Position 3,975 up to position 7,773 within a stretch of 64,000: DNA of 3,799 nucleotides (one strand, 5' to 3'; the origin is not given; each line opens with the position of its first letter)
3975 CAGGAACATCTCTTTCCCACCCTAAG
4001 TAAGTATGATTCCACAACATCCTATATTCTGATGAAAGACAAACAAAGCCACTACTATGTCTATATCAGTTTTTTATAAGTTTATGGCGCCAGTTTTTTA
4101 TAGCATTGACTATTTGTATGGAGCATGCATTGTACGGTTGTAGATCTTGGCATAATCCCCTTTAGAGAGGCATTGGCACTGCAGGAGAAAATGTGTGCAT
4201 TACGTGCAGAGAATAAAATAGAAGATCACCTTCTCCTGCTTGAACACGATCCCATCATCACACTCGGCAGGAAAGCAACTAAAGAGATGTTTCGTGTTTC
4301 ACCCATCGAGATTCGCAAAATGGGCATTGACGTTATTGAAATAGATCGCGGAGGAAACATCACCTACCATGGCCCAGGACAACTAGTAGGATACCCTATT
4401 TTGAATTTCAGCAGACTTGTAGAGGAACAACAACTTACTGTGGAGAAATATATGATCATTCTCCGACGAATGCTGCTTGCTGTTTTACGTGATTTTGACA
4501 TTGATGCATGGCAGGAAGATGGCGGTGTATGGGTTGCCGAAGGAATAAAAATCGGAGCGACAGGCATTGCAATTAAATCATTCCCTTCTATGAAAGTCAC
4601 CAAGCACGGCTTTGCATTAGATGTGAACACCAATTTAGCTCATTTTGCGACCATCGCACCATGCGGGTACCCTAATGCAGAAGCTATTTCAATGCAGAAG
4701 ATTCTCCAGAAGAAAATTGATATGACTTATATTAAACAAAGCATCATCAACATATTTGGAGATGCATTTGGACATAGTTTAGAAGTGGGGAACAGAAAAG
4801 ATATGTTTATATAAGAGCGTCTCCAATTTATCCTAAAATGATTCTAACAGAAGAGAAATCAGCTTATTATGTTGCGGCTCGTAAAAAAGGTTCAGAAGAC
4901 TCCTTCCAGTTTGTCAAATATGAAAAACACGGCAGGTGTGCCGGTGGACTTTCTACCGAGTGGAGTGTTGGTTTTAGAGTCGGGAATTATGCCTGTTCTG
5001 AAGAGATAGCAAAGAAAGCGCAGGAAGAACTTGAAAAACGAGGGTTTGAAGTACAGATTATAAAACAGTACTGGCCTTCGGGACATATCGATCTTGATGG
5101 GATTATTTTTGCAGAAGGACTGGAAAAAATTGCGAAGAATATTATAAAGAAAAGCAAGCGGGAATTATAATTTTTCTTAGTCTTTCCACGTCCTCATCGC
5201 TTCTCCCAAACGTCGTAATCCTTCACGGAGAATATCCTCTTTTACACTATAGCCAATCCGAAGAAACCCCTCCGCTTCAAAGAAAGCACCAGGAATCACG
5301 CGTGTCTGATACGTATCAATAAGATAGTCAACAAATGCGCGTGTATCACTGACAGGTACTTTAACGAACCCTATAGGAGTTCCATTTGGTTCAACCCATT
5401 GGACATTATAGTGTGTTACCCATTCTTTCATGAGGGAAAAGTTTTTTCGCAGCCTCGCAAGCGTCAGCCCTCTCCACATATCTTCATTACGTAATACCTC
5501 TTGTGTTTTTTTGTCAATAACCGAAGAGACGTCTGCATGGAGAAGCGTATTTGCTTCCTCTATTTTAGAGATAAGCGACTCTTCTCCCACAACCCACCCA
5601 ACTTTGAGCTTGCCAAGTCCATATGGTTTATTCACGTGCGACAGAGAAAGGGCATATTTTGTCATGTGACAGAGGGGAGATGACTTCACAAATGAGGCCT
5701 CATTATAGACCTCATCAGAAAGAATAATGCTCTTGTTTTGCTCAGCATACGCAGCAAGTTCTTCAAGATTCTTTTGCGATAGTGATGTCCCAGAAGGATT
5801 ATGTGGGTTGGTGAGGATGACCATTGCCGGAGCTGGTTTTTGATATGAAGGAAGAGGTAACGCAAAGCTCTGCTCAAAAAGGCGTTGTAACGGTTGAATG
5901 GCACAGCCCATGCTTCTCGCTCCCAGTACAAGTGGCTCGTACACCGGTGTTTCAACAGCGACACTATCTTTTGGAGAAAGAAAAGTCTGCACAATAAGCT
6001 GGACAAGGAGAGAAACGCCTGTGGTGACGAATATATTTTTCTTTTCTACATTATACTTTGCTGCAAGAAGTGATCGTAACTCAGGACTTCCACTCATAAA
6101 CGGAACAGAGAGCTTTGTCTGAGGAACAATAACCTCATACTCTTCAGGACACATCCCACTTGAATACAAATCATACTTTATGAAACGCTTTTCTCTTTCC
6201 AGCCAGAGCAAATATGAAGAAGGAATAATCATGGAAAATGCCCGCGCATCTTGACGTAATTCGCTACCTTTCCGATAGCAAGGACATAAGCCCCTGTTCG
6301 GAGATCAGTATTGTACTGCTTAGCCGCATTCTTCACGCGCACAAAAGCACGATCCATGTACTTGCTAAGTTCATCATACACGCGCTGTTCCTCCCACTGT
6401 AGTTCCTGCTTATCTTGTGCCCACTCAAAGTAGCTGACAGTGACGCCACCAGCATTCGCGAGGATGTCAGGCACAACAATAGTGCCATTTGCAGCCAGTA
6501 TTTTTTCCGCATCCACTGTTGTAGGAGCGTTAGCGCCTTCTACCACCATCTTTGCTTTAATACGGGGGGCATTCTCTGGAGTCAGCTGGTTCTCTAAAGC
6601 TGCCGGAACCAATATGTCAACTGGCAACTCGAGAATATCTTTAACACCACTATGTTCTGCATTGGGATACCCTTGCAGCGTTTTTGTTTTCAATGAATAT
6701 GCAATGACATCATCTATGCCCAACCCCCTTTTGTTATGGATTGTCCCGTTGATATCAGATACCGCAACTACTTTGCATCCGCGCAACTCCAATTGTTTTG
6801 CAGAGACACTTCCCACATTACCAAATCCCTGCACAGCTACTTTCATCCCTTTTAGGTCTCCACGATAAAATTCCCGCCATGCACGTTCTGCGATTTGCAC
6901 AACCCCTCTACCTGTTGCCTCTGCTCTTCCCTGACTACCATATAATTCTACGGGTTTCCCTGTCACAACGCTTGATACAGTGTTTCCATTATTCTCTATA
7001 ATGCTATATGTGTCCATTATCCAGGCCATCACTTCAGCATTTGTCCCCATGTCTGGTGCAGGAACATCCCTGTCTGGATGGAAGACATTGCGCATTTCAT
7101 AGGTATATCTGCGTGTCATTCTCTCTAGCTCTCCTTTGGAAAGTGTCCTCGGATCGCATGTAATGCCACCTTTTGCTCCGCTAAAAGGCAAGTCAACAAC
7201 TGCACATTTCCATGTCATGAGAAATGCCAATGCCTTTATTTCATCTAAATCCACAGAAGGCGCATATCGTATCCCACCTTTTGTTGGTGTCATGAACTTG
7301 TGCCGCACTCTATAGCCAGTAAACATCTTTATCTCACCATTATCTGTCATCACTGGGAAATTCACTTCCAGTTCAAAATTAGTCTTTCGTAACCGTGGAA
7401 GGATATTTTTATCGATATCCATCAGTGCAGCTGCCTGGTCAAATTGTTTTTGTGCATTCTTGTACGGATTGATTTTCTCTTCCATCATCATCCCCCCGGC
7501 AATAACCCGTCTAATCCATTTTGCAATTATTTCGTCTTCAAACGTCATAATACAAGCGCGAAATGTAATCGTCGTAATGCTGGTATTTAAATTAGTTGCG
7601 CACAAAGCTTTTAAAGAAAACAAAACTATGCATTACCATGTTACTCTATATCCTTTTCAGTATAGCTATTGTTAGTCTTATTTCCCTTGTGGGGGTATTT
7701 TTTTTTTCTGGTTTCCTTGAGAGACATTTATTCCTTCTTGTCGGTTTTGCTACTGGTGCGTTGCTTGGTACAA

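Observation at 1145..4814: Bacterial-type acyl-carrier machinery in an archaeal context: AcpS, then an acyl-ACP-synthetase/carrier/PlsC fusion, then LipB octanoyltransferase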

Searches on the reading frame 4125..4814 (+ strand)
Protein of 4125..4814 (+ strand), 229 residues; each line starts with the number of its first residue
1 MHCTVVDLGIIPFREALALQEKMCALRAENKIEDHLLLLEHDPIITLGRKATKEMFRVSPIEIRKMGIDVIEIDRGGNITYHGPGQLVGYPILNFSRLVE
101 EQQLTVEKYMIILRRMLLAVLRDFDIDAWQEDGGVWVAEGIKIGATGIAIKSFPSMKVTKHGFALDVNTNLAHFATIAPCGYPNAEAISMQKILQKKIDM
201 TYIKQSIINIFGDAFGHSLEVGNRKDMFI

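Call 3: search_protein_families(library=pfam, proteins=[window:4125-4814:+], max_evalue=0.01)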
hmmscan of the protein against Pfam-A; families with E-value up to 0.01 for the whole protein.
window:4125-4814:+ (229 aa): 1 family
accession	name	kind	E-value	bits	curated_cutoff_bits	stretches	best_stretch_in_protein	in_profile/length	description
PF21948.1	LplA-B_cat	-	3.9e-34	118.8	27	1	14-211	3-199/200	Lipoyl protein ligase A/B catalytic domain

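Call 22: search_protein_families(library=ncbifam, proteins=[window:4125-4814:+], max_evalue=0.01)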
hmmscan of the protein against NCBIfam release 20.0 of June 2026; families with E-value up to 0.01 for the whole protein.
window:4125-4814:+ (229 aa): 6 families
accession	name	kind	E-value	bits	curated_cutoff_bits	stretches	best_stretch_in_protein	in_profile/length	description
NF010925.0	PRK14345.1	equivalog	9.9e-44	149.7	155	1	3-223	14-225/236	lipoyl(octanoyl) transferase LipB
TIGR00214.1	lipB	equivalog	3.7e-36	124.4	83.55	1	27-213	6-184/187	lipoyl(octanoyl) transferase LipB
NF010922.0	PRK14342.1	equivalog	2e-33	115.5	235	1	4-217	7-205/215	lipoyl(octanoyl) transferase LipB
NF010921.0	PRK14341.1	equivalog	2e-32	112.5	230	1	9-217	23-225/230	lipoyl(octanoyl) transferase LipB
NF010923.0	PRK14343.1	equivalog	4.2e-29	101.7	298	1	3-209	15-212/237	lipoyl(octanoyl) transferase LipB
NF053750.1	LplA_large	exception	0.0054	16.2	480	1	17-145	14-141/248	lipoate-protein ligase large subunit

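Call 24: list_cluster_members(proteins=[P0001, P0003, window:4125-4814:+, window:1145-1462:+, window:28712-29512:+, window:47963-49303:-])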
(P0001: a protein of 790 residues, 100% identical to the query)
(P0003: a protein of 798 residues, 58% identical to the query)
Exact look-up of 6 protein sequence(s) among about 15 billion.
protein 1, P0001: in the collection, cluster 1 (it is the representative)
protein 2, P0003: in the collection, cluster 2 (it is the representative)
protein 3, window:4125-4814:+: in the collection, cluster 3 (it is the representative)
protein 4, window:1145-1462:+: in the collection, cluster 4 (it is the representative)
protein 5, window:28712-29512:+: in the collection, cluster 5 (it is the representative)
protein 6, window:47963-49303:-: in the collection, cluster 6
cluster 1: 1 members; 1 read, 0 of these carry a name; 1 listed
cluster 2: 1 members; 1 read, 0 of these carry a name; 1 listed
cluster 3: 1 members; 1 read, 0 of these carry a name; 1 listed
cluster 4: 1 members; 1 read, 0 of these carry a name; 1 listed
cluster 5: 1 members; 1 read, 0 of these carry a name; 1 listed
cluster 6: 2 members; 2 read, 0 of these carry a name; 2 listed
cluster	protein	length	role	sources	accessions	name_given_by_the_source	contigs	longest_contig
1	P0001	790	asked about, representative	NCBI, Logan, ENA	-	-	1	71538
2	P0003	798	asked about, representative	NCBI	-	-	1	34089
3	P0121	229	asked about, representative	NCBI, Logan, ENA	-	-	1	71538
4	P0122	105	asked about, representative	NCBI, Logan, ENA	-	-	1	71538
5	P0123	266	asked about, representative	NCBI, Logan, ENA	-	-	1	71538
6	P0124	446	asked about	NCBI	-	-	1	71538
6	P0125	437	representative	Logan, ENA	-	-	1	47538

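Call 35: find_homologous_proteins(query=window:4125-4814:+, max_evalue=1e-10)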
Query window:4125-4814:+ (229 aa): 7999 proteins with E <= 1e-10 among 8000 candidates; the best 120 are listed.
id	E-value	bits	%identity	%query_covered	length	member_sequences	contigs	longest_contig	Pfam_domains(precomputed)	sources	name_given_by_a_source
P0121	1.3e-148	511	100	100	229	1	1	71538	PF21948.2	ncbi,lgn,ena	-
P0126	2.0e-115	402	76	100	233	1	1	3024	PF21948.2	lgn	-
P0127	4.1e-114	398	77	97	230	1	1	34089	PF21948.2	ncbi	-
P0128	3.2e-105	369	69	99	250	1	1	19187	PF21948.2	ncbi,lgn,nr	ncbi:lipoyl(octanoyl) transferase LipB [Candidatus Woesearchaeota archaeon]|nr:lipoyl(octanoyl) tran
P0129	3.8e-105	368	70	99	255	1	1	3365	PF21948.2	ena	-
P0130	4.0e-94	332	65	100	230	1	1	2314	PF21948.2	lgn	-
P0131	2.9e-91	323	64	99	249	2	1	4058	PF21948.2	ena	-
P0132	6.4e-53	198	42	97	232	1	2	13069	PF21948.2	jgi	-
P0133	7.0e-49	184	46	93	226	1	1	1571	PF03099.25,PF21948.2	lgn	-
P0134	2.6e-47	179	42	99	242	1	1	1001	PF21948.2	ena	-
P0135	7.7e-46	175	44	99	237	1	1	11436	PF21948.2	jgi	-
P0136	8.7e-46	174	41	97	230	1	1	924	PF21948.2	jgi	-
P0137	8.2e-45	171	41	97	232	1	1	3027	PF21948.2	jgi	jgi:lipoate-protein ligase B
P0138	1.6e-44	170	43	96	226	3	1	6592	PF21948.2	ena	-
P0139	4.4e-44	169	42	99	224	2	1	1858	PF21948.2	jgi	jgi:lipoyl(octanoyl) transferase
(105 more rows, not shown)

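Call 36: find_encoding_contigs(protein=P0128, flank=10000, max_places=2)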
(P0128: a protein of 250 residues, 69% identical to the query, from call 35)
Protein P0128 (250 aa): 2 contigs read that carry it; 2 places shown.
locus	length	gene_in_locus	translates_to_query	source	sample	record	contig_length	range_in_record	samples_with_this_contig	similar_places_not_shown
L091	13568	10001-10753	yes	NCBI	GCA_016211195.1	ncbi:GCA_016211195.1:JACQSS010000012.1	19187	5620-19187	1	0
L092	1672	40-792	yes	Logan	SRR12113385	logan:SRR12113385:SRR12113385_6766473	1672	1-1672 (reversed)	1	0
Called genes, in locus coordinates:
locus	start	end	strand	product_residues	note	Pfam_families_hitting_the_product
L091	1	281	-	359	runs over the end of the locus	PF05958:tRNA_U5-meth_tr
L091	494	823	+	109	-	PF01648:ACPS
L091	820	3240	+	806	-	PF00501:AMP-binding, PF13193:AMP-binding_C (faint), PF00550:PP-binding (faint), PF01553:Acyltransferase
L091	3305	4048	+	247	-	PF14446:Prok-RING_1 (faint)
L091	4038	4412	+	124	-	-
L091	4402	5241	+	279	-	-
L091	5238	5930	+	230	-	PF14446:Prok-RING_1 (weak)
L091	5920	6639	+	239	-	-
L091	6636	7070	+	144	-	-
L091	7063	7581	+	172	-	PF00857:Isochorismatase (weak)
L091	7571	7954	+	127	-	PF00583:Acetyltransf_1 (faint)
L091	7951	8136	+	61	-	-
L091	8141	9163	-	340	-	PF01546:Peptidase_M20, PF05343:Peptidase_M42 (faint), PF07687:M20_dimer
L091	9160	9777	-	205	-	-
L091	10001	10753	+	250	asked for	PF21948:LplA-B_cat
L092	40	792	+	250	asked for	PF21948:LplA-B_cat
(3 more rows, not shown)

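Call 55: search_solved_structures(query=window:4125-4814:+, max_evalue=0.001, show_alignments=2)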
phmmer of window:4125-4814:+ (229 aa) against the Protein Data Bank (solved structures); distinct sequences matched with E-value up to 0.001: 3.
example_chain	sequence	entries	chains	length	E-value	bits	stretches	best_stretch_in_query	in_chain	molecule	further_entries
2qhs_A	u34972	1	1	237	5.1e-37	130.8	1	3-217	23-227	Lipoyltransferase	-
2qht_A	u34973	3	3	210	5.2e-37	130.8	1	3-216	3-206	Lipoyltransferase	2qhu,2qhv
1w66_A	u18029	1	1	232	2e-26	96.2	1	5-224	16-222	LIPOYLTRANSFERASE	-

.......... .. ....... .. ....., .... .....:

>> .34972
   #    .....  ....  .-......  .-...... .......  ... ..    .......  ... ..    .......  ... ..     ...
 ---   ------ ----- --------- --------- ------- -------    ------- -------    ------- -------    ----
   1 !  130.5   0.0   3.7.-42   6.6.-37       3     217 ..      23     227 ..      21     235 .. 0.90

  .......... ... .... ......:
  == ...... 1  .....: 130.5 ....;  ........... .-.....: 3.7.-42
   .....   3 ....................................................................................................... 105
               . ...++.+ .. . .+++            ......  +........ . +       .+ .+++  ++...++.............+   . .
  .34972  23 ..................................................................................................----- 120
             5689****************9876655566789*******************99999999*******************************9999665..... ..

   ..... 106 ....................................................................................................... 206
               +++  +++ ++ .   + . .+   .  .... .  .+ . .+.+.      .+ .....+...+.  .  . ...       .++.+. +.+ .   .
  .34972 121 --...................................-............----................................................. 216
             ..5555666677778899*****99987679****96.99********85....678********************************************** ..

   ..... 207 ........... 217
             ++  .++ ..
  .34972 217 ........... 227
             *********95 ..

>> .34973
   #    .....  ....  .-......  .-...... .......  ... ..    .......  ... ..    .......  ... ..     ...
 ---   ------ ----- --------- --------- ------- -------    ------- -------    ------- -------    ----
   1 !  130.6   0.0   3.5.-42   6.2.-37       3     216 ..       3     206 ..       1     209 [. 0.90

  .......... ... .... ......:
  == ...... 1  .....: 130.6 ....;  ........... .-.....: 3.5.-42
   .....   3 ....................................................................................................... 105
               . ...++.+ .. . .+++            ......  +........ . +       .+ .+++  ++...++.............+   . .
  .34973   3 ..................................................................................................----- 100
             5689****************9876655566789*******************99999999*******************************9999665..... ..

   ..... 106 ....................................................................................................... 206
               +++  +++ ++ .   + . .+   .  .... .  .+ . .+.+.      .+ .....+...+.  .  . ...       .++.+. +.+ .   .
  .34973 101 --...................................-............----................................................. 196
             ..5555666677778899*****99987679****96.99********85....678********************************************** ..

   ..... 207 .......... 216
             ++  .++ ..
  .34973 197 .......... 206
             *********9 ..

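Call 60: find_encoding_contigs(protein=P0131, flank=5000, max_places=2)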
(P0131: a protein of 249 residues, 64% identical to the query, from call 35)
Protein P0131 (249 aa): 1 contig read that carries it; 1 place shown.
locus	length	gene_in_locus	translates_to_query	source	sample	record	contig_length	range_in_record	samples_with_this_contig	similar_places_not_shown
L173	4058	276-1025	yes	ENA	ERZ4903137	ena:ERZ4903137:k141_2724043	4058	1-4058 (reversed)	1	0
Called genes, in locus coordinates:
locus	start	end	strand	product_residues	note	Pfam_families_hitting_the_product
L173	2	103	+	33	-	?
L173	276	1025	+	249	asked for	PF21948:LplA-B_cat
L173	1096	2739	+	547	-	PF00801:PKD (faint)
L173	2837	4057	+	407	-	?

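Call 61: find_encoding_contigs(protein=P0129, flank=5000, max_places=2)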
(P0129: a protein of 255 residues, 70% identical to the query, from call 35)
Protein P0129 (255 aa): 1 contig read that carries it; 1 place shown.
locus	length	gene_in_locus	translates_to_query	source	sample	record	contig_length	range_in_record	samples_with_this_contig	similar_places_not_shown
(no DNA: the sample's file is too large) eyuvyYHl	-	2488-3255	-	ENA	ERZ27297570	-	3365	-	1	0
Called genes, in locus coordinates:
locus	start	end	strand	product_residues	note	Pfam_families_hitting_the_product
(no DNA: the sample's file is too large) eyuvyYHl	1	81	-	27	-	?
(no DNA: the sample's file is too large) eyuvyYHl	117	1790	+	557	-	-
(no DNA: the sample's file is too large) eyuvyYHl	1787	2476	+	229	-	-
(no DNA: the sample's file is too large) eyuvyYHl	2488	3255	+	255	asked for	PF21948:LplA-B_cat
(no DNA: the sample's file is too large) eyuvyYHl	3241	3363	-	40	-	?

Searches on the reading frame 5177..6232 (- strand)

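Call 3: search_protein_families(library=pfam, proteins=[window:5177-6232:-], max_evalue=0.01)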
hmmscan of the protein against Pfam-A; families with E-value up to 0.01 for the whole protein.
window:5177-6232:- (351 aa): 1 family
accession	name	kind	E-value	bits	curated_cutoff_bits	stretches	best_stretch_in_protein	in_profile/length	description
PF00155.27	Aminotran_1_2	-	3.8e-30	105.7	19.7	1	46-342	41-361/361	Aminotransferase class I and II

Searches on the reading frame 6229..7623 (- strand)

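Call 3: search_protein_families(library=pfam, proteins=[window:6229-7623:-], max_evalue=0.01)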
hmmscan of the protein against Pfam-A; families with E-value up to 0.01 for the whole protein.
window:6229-7623:- (464 aa): 4 families
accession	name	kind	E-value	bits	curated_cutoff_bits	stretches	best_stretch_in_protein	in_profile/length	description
PF00208.27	ELFV_dehydrog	-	4.7e-76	256.1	23.4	1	229-461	2-241/241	Glutamate/Leucine/Phenylalanine/Valine dehydrogenase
PF02812.23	ELFV_dehydrog_N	-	4.3e-50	169.2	25.3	1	85-207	5-128/129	Glu/Leu/Phe/Val dehydrogenase, dimerisation domain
PF02826.25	2-Hacid_dh_C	-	0.00046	20.1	25.1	1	243-292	17-69/178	D-isomer specific 2-hydroxyacid dehydrogenase, NAD binding domain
PF05088.18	Bac_GDH_CD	-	0.0096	14.9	22.8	0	351-400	398-447/497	Bacterial NAD-glutamate dehydrogenase, catalytic domain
